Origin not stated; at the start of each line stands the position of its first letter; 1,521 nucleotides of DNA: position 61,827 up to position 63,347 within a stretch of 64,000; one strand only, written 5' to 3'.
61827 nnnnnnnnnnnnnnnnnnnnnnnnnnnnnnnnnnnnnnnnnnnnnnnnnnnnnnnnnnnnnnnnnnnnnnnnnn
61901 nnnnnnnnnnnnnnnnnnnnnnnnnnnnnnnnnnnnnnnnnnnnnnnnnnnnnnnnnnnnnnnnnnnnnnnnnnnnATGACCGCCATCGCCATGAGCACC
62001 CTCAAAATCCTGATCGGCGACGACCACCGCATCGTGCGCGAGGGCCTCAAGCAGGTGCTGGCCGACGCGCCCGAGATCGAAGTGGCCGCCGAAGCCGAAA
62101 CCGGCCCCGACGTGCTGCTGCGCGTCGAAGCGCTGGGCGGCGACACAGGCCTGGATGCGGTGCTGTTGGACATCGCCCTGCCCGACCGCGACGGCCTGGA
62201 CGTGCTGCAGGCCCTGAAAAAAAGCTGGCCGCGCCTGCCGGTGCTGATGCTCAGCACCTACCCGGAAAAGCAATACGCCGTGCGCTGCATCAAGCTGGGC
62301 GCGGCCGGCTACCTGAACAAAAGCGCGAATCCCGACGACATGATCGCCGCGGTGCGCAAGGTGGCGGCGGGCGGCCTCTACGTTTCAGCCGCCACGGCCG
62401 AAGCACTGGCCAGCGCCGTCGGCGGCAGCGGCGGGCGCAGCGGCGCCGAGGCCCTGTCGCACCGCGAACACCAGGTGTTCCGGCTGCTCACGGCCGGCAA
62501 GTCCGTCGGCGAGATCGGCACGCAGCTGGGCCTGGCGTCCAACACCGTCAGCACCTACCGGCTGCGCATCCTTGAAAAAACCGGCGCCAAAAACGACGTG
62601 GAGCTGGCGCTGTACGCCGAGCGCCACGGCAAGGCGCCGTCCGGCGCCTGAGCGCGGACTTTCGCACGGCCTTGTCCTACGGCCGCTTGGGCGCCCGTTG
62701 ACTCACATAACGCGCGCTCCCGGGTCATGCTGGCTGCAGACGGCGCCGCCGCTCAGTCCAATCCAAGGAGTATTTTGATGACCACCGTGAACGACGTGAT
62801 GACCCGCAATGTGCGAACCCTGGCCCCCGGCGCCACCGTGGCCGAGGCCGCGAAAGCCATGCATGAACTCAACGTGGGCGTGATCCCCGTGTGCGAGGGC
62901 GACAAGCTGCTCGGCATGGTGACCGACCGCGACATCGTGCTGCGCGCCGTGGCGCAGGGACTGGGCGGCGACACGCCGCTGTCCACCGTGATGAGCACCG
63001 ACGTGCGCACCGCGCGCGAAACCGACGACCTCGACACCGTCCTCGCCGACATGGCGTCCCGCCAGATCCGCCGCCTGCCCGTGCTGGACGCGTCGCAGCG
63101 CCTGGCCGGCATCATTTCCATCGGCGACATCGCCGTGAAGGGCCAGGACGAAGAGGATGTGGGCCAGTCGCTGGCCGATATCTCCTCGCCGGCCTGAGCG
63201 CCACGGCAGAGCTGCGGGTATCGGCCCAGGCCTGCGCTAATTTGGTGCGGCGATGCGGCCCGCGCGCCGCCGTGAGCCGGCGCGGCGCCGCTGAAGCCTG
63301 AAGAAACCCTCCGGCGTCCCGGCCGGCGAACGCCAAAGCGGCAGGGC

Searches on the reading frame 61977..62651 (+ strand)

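Call 6: search_protein_families(library=pfam, proteins=[window:61977-62651:+], max_evalue=0.01)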
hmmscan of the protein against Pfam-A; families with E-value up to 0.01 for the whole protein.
window:61977-62651:+ (224 aa): 4 families
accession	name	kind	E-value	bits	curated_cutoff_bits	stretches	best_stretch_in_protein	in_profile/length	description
PF00072.30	Response_reg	-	5.2e-24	85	30.2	1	11-127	1-111/111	Response regulator receiver domain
PF00196.25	GerE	-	3.8e-15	55.7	23.5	1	159-214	2-57/57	Bacterial regulatory proteins, luxR family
PF12840.13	HTH_20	-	0.0013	19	27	1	167-203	9-46/51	Helix-turn-helix domain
PF08281.18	Sigma70_r4_2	-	0.0016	18.5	25.7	1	158-201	9-53/54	Sigma-70, region 4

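Call 7: search_protein_families(library=ncbifam, proteins=[window:61977-62651:+], max_evalue=0.01)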
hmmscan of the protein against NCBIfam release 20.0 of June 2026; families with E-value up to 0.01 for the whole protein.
window:61977-62651:+ (224 aa): 96 families (the best 25 are shown)
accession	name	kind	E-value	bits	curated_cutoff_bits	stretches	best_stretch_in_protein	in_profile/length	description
NF007018.1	PRK09483.1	equivalog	2.1e-39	135.4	280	1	10-218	3-207/217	UvrY/SirA/GacA family response regulator transcription factor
NF052445.1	RespRegMctR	equivalog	1.2e-36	126.1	300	1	9-218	2-203/205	two-component system response regulator MctR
NF011896.0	PRK15369.1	equivalog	1.6e-36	125.9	242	1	7-217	2-207/211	two component system response regulator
NF007685.0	PRK10360.1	equivalog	1.6e-33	116.2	258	1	11-211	4-189/196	response regulator transcription factor UhpA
NF007935.0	PRK10651.1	equivalog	2.4e-33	115.2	250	1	9-217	7-213/216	two-component system response regulator NarL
NF047785.1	respo_reg_MadR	equivalog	2.8e-31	108.5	300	1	10-216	2-205/209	MadR family response regulator transcription factor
NF007403.0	PRK09935.1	equivalog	7.3e-26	91.1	271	1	9-217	4-207/210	fimbria biosynthesis transcriptional regulator FimZ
NF007419.0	PRK09958.1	equivalog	2.7e-25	89.1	251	1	12-216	4-200/204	acid-sensing system DNA-binding response regulator EvgA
NF007708.0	PRK10403.1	equivalog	6.2e-20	71.6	343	1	7-207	5-201/215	nitrate/nitrite response regulator protein NarP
NF006900.1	PRK09390.1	equivalog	1.7e-19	70.1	255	1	10-210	6-193/203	response regulator FixJ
NF041830.1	RR_TF_ErdR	exception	1.4e-18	67.4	390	1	9-213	2-204/213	response regulator transcription factor ErdR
NF008098.0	PRK10840.1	equivalog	1.7e-16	60.4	235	1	6-213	1-204/216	response regulator transcription factor RcsB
NF001965.0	PRK00742.1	subfamily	3.7e-15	56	293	1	7-118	2-110/357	chemotaxis-specific protein-glutamate methyltransferase CheB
TIGR01818.1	ntrC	equivalog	1e-14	54.2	558.6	1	11-130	1-114/463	nitrogen regulation protein NR(I)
NF040749.1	tetrathio_RR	equivalog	1.3e-13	51.1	290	1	61-210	46-184/191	tetrathionate respiration response regulator TtrR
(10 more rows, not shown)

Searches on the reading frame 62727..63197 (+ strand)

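Call 6: search_protein_families(library=pfam, proteins=[window:62727-63197:+], max_evalue=0.01)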
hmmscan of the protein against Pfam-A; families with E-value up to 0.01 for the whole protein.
window:62727-63197:+ (156 aa): 1 family
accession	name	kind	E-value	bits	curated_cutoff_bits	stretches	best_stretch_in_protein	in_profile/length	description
PF00571.33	CBS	-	3e-25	88.7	24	2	21-71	1-52/57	CBS domain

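Call 7: search_protein_families(library=ncbifam, proteins=[window:62727-63197:+], max_evalue=0.01)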
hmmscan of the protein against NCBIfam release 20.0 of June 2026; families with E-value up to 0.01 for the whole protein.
window:62727-63197:+ (156 aa): 28 families (the best 25 are shown)
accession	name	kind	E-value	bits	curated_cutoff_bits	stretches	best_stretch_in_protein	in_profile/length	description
NF011447.0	PRK14869.2-3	equivalog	6.9e-15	54.6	522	2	15-71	64-121/540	putative manganese-dependent inorganic diphosphatase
TIGR01302.1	IMP_dehydrog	equivalog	4.3e-12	45.6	481.5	1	22-138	83-199/450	IMP dehydrogenase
NF041552.1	TF_PrdR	equivalog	2.2e-11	42.8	795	2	14-71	65-122/577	sigma-54 dependent transcriptional regulator PrdR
NF041569.1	A-tRNAntase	equivalog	2.5e-11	42.6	1440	1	19-135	309-422/880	A-adding tRNA nucleotidyltransferase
NF053603.1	HhpR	exception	5e-11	42.3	520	2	20-72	223-276/282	CBS domain-containing high hydrostatic pressure regulator HhpR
NF011443.0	PRK14869.1-5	equivalog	2.6e-10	39.4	335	2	18-72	68-123/546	putative manganese-dependent inorganic diphosphatase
TIGR00393.1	kpsF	subfamily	1.6e-08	34.5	203.7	1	17-130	153-267/268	KpsF/GutQ family sugar-phosphate isomerase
NF011442.0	PRK14869.1-4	equivalog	2.2e-07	29.7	400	1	83-134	247-298/543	putative manganese-dependent inorganic diphosphatase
NF038279.1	TF_CBS_SpxR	exception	2.5e-07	29.8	600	1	19-71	249-302/427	CBS-HotDog domain-containing transcription factor SpxR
NF011441.0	PRK14869.1-3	equivalog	3.1e-07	29.4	753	1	18-71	67-121/548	putative manganese-dependent inorganic diphosphatase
NF011449.0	PRK14869.2-5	equivalog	3.3e-07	29.7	411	1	18-138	66-204/451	putative manganese-dependent inorganic diphosphatase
NF011440.0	PRK14869.1-2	equivalog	3.3e-07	29.3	746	0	86-135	244-294/541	putative manganese-dependent inorganic diphosphatase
NF041630.1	CBS_CbpB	equivalog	4.2e-07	29.9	125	0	114-140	42-68/143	cyclic-di-AMP-binding protein CbpB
TIGR01186.1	proV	subfamily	8.5e-07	28.4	326.6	1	19-133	242-351/363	betaine/proline/choline family ABC transporter ATP-binding protein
TIGR01303.1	IMP_DH_rel_1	equivalog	3.1e-06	26.3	562.75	1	29-131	98-194/475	GuaB1 family IMP dehydrogenase-related protein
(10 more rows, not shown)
